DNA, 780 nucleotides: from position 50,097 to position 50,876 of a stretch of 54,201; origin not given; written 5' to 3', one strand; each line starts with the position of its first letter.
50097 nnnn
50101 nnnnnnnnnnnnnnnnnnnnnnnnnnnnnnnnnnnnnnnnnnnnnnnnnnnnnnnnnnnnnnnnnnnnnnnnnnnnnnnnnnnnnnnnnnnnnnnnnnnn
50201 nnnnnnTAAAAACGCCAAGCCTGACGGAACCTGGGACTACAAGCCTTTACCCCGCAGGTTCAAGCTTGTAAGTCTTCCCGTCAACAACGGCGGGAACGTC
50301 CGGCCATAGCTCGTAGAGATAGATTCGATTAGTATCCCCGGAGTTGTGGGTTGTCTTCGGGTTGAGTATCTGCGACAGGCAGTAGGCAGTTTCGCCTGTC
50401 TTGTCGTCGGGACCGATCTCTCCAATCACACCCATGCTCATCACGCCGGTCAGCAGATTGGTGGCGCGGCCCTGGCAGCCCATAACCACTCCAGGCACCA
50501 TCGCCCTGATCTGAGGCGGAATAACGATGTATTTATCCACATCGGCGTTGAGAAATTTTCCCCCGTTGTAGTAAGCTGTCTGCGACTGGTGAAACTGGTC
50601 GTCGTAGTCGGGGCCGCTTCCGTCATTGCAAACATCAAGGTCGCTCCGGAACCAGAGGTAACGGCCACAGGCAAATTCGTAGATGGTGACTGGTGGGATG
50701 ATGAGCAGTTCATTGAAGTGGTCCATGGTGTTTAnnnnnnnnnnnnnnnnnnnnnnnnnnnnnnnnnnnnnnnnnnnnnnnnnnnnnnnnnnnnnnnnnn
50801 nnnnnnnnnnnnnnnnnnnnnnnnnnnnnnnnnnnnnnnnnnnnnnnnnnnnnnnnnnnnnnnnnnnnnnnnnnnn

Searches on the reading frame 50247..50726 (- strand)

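Call 9: search_protein_families(library=phrogs, proteins=[window:50247-50726:-], max_evalue=0.01)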
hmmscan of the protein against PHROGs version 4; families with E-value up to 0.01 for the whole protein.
window:50247-50726:- (159 aa): 0 families

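Call 10: search_protein_families(library=pfam, proteins=[window:50247-50726:-], max_evalue=0.01)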
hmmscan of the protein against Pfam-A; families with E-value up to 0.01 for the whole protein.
window:50247-50726:- (159 aa): 1 family
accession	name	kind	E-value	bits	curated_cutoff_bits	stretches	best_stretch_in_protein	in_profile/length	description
PF20125.4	DUF6515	-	0.0073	16.6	24.9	1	47-83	107-143/179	Family of unknown function (DUF6515)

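Call 82: search_protein_families(library=padloc, proteins=[window:50247-50726:-], max_evalue=0.01)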
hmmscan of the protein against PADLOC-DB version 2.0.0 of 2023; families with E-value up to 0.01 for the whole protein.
window:50247-50726:- (159 aa): 0 families

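Call 83: search_protein_families(library=ncbifam, proteins=[window:50247-50726:-], max_evalue=0.01)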
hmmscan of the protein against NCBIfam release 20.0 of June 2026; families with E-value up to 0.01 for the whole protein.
window:50247-50726:- (159 aa): 0 families
